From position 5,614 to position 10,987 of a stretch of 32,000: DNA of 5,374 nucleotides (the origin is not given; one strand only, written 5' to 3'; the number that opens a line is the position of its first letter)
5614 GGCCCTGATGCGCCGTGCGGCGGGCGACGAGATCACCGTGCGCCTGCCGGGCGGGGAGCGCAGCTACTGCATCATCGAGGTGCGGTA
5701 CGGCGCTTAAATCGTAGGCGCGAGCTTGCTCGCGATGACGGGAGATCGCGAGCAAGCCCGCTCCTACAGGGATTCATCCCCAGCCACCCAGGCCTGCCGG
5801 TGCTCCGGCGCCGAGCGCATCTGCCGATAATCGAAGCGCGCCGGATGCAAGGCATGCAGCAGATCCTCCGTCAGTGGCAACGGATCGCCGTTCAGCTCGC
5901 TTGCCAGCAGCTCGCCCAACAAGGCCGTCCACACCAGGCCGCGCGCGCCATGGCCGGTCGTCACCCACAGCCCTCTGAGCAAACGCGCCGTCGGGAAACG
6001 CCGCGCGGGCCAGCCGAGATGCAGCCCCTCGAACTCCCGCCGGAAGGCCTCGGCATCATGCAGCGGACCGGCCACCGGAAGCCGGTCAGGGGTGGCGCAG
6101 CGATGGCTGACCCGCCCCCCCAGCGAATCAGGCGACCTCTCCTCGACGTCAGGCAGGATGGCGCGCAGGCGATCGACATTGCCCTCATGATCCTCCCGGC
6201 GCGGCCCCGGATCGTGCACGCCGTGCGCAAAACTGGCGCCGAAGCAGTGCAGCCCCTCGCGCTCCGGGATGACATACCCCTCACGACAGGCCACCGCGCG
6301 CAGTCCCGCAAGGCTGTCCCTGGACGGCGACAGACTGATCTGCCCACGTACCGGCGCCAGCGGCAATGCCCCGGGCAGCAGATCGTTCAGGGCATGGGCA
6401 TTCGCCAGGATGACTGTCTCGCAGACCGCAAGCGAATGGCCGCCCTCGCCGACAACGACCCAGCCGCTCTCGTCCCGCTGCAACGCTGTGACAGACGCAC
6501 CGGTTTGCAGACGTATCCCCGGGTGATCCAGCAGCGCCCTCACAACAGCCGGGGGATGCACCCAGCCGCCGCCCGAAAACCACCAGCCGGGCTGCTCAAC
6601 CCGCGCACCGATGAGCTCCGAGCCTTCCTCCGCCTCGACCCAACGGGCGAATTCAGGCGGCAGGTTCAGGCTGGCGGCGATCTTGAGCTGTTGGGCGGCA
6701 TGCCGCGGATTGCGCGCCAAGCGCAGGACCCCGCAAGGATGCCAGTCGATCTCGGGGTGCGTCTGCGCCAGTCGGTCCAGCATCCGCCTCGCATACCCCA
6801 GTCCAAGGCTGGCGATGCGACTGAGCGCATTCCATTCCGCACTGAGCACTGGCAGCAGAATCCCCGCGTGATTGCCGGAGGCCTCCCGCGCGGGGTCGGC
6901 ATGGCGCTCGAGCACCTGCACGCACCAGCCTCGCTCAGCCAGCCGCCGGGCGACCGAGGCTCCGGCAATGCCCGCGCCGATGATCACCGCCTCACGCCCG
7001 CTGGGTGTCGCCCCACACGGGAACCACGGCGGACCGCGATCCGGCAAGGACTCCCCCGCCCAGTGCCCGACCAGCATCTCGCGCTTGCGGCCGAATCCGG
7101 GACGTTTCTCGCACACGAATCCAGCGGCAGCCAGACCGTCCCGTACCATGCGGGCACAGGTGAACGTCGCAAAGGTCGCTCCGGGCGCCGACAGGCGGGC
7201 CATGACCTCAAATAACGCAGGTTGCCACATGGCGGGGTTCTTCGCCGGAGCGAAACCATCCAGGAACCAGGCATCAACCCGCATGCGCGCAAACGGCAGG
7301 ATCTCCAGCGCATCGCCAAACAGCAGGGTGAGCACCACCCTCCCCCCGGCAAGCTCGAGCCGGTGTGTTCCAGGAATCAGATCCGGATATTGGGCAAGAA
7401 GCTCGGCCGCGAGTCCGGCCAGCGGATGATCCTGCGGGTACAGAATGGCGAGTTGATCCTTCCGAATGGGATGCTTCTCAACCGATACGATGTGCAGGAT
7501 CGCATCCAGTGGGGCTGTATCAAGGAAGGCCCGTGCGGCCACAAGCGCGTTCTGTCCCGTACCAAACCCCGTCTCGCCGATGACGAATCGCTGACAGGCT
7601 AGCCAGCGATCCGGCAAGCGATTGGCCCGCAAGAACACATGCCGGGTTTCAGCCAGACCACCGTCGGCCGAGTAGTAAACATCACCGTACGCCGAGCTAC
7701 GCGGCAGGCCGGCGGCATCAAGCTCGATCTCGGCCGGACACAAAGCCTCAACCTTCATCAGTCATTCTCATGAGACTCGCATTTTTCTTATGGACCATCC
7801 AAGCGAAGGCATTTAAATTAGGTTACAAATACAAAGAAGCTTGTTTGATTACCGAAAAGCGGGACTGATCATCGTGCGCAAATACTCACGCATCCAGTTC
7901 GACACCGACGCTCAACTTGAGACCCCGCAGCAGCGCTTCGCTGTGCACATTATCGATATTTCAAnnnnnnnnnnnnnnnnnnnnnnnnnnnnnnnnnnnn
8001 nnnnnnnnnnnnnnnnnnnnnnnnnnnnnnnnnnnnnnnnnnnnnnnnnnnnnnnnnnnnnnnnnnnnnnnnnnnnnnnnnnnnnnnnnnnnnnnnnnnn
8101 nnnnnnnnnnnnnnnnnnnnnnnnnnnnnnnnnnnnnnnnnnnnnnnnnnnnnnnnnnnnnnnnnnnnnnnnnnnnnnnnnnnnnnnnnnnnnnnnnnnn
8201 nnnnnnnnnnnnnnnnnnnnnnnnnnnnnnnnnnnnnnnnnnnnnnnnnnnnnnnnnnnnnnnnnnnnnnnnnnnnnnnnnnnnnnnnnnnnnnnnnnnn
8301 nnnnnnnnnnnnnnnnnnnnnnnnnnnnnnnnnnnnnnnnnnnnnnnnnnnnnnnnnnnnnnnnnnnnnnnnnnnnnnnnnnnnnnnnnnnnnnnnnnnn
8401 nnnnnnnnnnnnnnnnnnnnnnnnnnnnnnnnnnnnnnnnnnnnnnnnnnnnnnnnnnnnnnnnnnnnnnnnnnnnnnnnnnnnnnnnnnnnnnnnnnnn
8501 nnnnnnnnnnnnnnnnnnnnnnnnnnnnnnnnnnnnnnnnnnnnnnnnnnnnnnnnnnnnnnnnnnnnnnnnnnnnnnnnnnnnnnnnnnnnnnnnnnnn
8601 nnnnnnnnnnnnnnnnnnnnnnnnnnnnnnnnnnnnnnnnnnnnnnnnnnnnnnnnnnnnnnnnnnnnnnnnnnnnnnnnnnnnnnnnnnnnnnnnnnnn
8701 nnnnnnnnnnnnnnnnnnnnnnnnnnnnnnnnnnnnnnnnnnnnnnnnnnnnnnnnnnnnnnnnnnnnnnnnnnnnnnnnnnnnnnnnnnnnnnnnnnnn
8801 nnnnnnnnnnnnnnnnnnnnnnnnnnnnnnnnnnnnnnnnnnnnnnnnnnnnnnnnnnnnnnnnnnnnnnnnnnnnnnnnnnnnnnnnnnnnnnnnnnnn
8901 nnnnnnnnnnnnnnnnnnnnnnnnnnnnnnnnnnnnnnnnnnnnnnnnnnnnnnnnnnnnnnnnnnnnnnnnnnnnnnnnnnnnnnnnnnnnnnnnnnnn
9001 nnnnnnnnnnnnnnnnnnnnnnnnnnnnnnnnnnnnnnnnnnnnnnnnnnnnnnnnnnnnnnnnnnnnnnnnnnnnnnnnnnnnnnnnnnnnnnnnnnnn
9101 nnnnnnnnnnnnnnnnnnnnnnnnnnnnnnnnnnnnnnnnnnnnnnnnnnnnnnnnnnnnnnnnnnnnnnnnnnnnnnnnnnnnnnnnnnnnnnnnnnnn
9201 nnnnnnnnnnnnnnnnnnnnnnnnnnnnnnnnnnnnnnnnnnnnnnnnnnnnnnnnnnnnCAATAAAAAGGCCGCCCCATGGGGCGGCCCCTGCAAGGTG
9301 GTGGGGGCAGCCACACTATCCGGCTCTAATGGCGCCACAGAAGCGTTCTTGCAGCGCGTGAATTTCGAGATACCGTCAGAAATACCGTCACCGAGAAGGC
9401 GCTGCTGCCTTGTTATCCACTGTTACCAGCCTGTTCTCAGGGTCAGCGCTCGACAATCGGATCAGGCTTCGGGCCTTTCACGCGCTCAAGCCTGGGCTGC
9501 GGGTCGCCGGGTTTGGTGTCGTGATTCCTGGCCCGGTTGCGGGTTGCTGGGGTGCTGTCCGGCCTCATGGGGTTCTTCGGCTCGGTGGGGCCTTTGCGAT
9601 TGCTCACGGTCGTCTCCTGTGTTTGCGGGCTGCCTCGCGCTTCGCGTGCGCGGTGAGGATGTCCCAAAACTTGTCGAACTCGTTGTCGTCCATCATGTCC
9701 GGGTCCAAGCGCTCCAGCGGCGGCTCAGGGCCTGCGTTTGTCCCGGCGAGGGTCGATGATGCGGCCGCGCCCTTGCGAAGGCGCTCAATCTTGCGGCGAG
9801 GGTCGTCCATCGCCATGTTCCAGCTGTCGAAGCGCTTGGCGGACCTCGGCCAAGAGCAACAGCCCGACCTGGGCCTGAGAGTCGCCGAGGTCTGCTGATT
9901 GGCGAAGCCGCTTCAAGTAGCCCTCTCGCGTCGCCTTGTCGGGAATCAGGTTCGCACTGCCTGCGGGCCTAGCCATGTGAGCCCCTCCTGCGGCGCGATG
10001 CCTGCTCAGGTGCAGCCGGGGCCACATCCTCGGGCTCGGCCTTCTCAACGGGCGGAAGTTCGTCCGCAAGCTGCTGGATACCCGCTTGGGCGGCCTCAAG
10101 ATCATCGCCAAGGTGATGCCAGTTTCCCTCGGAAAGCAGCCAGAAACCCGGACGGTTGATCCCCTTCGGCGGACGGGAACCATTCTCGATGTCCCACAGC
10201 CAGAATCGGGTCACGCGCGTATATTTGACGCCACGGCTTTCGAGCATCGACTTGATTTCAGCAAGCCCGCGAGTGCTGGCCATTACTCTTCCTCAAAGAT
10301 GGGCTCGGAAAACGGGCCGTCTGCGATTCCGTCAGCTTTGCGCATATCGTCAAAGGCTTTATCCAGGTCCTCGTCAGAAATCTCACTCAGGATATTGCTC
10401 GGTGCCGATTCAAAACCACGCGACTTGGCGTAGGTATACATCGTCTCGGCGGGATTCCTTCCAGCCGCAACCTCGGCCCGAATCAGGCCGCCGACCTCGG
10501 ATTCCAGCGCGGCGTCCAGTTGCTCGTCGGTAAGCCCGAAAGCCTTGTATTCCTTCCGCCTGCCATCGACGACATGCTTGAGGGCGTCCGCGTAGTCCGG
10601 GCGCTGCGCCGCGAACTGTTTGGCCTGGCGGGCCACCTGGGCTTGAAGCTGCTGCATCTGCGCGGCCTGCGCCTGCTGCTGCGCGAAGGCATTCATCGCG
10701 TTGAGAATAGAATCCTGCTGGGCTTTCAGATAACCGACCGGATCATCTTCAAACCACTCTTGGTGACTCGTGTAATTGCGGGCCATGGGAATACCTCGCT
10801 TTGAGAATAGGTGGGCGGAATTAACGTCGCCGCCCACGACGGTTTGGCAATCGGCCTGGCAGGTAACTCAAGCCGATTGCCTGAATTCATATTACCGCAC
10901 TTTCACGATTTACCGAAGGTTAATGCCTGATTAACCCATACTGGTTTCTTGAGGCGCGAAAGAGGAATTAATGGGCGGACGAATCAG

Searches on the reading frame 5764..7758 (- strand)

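Call 7: search_protein_families(library=pfam, proteins=[window:5764-7758:-], max_evalue=0.01)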
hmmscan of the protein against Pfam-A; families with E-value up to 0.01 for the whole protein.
window:5764-7758:- (664 aa): 7 families
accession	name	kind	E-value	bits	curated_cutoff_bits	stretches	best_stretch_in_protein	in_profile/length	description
PF01266.30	DAO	-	6.7e-53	180.9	27.9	1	257-620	2-352/353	FAD dependent oxidoreductase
PF05430.17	Methyltransf_30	-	8.8e-41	139.1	22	1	113-232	3-122/124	S-adenosyl-L-methionine-dependent methyltransferase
PF13450.12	NAD_binding_8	-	9.3e-07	29.5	21.9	1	259-290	1-32/68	NAD(P)-binding Rossmann-like domain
PF13454.12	NAD_binding_9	-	8.9e-05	22.9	21.8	0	258-285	1-32/155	FAD-NAD(P)-binding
PF07992.20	Pyr_redox_2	-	0.00014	21.8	26.1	0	257-287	3-31/291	Pyridine nucleotide-disulphide oxidoreductase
PF01494.25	FAD_binding_3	-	0.00076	19.2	22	1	257-293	4-40/349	FAD binding domain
PF00070.33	Pyr_redox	-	0.005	17.8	22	0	257-290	2-35/82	Pyridine nucleotide-disulphide oxidoreductase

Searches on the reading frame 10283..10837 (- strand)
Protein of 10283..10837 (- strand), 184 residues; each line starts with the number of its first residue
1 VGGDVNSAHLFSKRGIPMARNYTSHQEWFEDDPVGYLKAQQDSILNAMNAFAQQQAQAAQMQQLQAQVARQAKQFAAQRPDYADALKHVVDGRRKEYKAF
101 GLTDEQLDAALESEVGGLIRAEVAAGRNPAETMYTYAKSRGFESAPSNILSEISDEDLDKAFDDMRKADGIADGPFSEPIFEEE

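Call 7: search_protein_families(library=pfam, proteins=[window:10283-10837:-], max_evalue=0.01)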
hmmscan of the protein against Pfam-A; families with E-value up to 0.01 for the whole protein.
window:10283-10837:- (184 aa): 1 family
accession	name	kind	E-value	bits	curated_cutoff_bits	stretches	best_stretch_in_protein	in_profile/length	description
PF14357.11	DUF4404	-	0.0035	18.4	27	1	36-91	25-76/83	Domain of unknown function (DUF4404)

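Call 30: search_protein_families(library=phrogs, proteins=[window:10283-10837:-], max_evalue=0.01)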
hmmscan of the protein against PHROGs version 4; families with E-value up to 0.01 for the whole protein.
window:10283-10837:- (184 aa): 0 families
